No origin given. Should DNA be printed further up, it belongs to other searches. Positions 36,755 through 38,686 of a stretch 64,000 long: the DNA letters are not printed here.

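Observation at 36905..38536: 543-aa orphan protein with a C-terminal PilZ-type c-di-GMP signature and an unassigned ~370-aa N-terminal region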

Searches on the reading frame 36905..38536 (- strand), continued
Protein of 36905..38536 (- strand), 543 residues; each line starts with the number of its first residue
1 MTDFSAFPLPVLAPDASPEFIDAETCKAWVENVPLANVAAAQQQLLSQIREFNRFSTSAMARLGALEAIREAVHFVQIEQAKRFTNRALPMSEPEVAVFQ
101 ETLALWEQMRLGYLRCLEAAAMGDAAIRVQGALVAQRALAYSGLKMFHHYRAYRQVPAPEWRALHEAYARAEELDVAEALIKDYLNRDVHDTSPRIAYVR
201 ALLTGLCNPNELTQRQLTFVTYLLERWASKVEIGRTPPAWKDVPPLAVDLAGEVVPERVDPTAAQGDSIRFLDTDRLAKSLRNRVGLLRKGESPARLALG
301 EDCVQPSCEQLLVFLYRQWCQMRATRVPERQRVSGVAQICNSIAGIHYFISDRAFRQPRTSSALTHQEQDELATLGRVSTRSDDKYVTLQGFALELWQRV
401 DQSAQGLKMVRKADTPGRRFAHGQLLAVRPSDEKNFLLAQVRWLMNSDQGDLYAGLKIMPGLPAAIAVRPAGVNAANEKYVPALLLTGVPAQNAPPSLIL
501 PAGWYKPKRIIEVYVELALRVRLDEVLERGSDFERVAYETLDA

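Call 22: predict_structure(alignment_id=A1)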
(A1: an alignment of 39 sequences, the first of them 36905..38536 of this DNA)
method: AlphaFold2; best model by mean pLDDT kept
length: 543 residues; sequences in the alignment: 39
mean_pLDDT: 80.6   pTM: 0.73
mean pLDDT of the five models: 80.6, 79.0, 79.0, 77.1, 75.0
residues with pLDDT >= 90: 170; 70-90: 271; 50-70: 75; < 50: 27
segments of 3 or more residues with pLDDT < 50: 1-4, 325-327, 374-386
pLDDT, mean of each block of 10 residues (from residue 1): 60 93 95 90 95 95 96 86 60 77 93 95 92 95 87 83 94 95 73 94 78 75 85 88 85 87 84 91 82 56 59 85 58 80 79 65 50 41 44 81 83 77 84 82 78 86 84 73 84 82 83 84 83 85 73
secondary structure, 60 per line:
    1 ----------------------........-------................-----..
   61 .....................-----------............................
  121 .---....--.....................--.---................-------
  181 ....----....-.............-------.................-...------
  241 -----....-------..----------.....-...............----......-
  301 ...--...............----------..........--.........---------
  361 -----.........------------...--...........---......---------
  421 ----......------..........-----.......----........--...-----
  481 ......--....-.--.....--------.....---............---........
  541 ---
elements in order: H23-30 H38-53 H59-81 H93-121 H125-128 H131-151 H158-173 E181-184 E189-192 H194-206 H214-230 E232-234 E246-249 E269-273 H275-289 H294-299 H306-320 E331-340 H343-351 H366-374 E387-389 E392-402 E406-411 E425-430 E437-446 E452-458 E463-470 E481-486 E497-501 E510-514 E518-529 E533-540

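Call 26: fold_search(model_id=the predicted structure, library=pdb)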
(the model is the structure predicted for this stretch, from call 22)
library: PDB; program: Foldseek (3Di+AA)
matches with E <= 10: 304; with E <= 0.001: 0
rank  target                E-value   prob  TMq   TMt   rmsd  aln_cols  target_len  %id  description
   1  5ejl                  2.5e-03  0.99  0.13  0.23  10.7       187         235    8  MrkH, A novel c-di-GMP dependence transcription regulatory factor. (released 2016-10-19)
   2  5kgo_A                8.3e-03  0.97  0.13  0.25   9.3       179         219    6  Structure of K. pneumonia MrkH-c-di-GMP complex (released 2016-08-17)
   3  9b8v_E                8.3e-03  0.75  0.14  0.09  20.7       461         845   11  AlphaFold2 informed cryo-EM model of the E. coli cellulose synthase BcsAG3B6 complex (released 2025-02-19)
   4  5ej1_A                9.5e-03  0.80  0.15  0.11  22.0       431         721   10  Pre-translocation state of bacterial cellulose synthase (released 2016-03-30)
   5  9fnn_A                9.5e-03  0.72  0.14  0.10  23.4       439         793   12  Cryo-EM structure of the c-di-GMP-saturated 'crown'less Bcs macrocomplex for cellulose secretion in E. coli (released 2024-10-16)
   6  5ked_A                1.1e-02  0.97  0.11  0.24  12.7       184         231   10  Structure of the 2.65 Angstrom P2(1) crystal of K. pneumonia MrkH (released 2016-08-17)
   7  5kgo_D                1.2e-02  0.97  0.13  0.25  10.2       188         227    8  Structure of K. pneumonia MrkH-c-di-GMP complex (released 2016-08-17)
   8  2rde_A                2.1e-02  0.98  0.12  0.28  14.2       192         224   10  Crystal structure of VCA0042 complexed with c-di-GMP (released 2007-10-30)
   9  5vx6_A                2.7e-02  0.84  0.10  0.23  14.6       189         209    8  Structure of Bacillus subtilis Inhibitor of motility (MotI/DgrA) (released 2017-11-22)
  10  2rde_B                3.0e-02  0.94  0.11  0.26  12.3       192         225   10  Crystal structure of VCA0042 complexed with c-di-GMP (released 2007-10-30)
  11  7mie                  3.3e-02  0.80  0.10  0.20  16.6       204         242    9  Crystal structure of the Borreliella burgdorferi PlzA protein in complex with c-di-GMP (released 2021-06-30)
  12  1dlc                  3.3e-02  0.18  0.17  0.16  27.1       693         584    8  CRYSTAL STRUCTURE OF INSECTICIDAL DELTA-ENDOTOXIN FROM BACILLUS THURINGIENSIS AT 2.5 ANGSTROMS RESOLUTION (released 1994-09-30)
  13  1yln                  3.6e-02  0.93  0.11  0.26  15.3       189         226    9  The Crystal Structure of the Protein of Unknown Function VCA0042 from Vibrio cholerae O1 (released 2005-03-08)
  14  5vx6_B                4.2e-02  0.84  0.12  0.25  13.4       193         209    8  Structure of Bacillus subtilis Inhibitor of motility (MotI/DgrA) (released 2017-11-22)
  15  6owk                  4.2e-02  0.30  0.17  0.16  22.4       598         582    9  Crystal structure of a Bacillus thuringiensis Cry1B.867 tryptic core variant (released 2019-06-19)
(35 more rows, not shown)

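Call 27: search_solved_structures(query=A2, max_evalue=10, show_alignments=3)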
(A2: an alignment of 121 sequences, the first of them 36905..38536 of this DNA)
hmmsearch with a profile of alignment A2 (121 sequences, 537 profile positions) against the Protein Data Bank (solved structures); distinct sequences matched with E-value up to 10: 5.
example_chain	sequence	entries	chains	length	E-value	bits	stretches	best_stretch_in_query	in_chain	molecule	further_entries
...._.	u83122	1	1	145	0.0034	19.1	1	99-184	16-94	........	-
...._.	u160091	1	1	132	0.04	15.5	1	96-171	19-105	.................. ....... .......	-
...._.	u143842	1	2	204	0.53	11.8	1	221-293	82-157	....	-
5htk_A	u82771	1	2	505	1.1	10.8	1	346-403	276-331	6-phosphofructo-2-kinase/fructose-2,6-bisphosphatase 2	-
5hr5_A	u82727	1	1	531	1.4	10.4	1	346-403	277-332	6-phosphofructo-2-kinase/fructose-2,6-bisphosphatase 2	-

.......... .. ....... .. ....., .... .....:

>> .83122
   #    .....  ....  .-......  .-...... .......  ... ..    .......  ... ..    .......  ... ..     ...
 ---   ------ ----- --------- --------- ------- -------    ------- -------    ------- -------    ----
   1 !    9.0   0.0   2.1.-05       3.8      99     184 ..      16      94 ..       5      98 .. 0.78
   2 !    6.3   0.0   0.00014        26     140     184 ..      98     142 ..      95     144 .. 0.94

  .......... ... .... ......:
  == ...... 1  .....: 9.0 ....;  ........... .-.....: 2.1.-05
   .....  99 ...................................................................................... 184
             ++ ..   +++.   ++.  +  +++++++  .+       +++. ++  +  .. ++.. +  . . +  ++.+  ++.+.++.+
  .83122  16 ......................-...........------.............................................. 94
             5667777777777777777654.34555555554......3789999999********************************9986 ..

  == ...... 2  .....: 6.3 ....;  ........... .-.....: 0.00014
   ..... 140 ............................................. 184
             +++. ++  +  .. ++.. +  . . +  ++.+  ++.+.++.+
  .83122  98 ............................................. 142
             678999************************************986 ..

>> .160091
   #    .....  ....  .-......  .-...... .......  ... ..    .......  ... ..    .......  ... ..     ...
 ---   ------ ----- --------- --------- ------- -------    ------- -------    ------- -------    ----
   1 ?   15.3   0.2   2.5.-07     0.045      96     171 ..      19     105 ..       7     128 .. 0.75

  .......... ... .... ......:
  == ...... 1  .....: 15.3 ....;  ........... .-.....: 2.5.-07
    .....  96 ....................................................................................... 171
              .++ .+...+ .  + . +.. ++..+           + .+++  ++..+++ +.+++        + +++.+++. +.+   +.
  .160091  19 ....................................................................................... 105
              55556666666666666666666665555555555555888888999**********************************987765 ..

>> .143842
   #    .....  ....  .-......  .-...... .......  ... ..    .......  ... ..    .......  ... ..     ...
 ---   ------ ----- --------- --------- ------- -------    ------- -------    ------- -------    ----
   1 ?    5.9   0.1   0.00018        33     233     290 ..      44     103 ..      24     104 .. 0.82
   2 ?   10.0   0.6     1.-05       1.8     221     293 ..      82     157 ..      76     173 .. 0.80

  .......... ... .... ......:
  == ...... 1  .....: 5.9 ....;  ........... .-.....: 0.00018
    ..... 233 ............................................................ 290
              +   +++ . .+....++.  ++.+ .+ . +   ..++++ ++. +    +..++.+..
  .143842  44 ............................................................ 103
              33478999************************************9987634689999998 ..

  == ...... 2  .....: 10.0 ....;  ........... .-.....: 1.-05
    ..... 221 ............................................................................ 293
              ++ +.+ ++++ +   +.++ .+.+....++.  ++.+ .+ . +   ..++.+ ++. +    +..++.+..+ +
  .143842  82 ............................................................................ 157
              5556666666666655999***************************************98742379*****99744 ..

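Call 64: list_cluster_members(proteins=[P0131, P0134, P0138, P0147, P0160, P0180, P0205, P0219, P0233, P0262])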
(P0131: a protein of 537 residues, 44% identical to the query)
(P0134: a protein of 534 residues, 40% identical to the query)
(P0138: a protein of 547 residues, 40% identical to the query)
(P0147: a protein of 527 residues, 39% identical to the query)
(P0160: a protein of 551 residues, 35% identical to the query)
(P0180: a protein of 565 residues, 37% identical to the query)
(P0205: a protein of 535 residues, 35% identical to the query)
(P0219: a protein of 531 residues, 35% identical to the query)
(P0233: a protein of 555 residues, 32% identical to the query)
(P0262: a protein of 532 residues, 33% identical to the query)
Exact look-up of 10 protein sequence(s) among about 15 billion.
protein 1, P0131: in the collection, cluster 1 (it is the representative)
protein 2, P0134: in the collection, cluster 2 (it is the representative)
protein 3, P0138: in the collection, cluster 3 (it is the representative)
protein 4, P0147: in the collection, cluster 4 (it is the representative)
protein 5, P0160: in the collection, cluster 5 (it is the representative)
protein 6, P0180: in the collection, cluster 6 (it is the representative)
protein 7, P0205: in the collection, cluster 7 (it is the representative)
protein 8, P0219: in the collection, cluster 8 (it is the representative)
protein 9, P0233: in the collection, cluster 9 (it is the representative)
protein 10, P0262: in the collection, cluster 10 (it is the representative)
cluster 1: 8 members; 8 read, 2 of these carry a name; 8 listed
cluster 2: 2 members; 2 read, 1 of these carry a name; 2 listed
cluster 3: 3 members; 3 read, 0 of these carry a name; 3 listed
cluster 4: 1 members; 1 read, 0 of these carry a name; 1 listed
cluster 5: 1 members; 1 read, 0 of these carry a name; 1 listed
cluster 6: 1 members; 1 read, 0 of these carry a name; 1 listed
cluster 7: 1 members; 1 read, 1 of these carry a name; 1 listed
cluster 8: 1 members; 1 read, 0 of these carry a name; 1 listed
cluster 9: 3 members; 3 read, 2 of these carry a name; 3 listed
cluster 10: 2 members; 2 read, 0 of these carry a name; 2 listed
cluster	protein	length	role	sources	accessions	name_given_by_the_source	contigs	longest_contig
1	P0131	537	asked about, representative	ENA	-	-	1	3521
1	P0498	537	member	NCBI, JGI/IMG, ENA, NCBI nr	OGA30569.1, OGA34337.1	MAG: hypothetical protein A3I01_05915 [Betaproteobacteria bacterium ...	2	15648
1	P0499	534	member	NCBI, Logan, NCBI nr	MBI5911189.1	MAG: hypothetical protein HY848_14715 [Betaproteobacteria bacterium] | hypothetical protein [Betaproteobacteria bacterium]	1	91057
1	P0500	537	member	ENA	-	-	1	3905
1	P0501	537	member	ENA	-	-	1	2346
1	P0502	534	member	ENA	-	-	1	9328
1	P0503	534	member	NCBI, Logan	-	-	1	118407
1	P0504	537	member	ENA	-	-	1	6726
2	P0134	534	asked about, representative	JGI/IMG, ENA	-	-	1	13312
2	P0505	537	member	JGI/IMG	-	hypothetical protein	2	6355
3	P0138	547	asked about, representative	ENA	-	-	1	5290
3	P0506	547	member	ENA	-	-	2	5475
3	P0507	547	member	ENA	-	-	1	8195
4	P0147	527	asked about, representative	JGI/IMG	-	-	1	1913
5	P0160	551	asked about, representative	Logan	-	-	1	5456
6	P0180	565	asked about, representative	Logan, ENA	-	-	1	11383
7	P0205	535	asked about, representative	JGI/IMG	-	hypothetical protein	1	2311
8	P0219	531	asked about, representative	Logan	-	-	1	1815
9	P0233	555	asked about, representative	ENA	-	-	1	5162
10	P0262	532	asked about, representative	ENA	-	-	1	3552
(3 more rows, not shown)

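Call 65: search_dna_similar(query=window:36905-38536:-, collection=plasmids, mode=protein, max_evalue=0.00001, max_rows=20)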
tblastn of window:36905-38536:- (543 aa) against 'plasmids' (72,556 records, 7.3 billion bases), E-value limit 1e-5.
No match.

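Call 76: find_encoding_contigs(protein=window:36905-38536:-, flank=8000, max_places=4)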
Protein window:36905-38536:- (543 aa): 11 contigs read that carry it; 4 places shown.
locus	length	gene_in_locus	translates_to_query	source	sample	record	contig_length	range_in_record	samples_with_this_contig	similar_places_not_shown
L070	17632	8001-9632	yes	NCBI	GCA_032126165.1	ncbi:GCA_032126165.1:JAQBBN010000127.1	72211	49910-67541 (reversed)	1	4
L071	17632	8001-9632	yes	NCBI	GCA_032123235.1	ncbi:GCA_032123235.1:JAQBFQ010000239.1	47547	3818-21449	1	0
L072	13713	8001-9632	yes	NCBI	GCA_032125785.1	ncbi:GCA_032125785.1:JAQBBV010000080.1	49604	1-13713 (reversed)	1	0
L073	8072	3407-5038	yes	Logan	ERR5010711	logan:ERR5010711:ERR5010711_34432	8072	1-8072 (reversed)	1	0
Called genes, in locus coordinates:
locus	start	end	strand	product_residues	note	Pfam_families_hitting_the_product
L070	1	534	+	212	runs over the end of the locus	PF21948:LplA-B_cat, PF03099:BPL_LplA_LipB (weak)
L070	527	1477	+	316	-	PF16881:LIAS_N (faint), PF04055:Radical_SAM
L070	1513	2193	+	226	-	PF13852:DUF4197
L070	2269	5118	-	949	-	PF02739:5_3_exonuc_N, PF01367:5_3_exonuc, PF01612:DNA_pol_A_exo1, PF22619:DNA_polI_exo1, PF00476:DNA_pol_A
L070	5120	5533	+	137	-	PF11191:DUF2782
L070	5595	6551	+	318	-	PF01636:APH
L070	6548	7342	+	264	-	-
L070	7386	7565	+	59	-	PF11880:DUF3400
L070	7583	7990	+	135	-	PF01230:HIT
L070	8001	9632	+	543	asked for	PF27104:FimW_N, PF27125:FimW_C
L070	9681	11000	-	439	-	PF11808:PhoR, PF00989:PAS (weak), PF08448:PAS_4 (faint), PF13188:PAS_8, PF00512:HisKA, PF13581:HATPase_c_2 (faint), PF02518:HATPase_c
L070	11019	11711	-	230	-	PF00072:Response_reg, PF00486:Trans_reg_C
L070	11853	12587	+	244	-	PF01209:Ubie_methyltran, PF13489:Methyltransf_23, PF07021:MetW (faint), PF13847:Methyltransf_31, PF08241:Methyltransf_11, PF08242:Methyltransf_12, PF13649:Methyltransf_25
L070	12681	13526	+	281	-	PF04280:Tim44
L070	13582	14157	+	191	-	-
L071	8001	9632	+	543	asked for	PF27104:FimW_N, PF27125:FimW_C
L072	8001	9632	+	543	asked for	PF27104:FimW_N, PF27125:FimW_C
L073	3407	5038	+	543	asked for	PF27104:FimW_N, PF27125:FimW_C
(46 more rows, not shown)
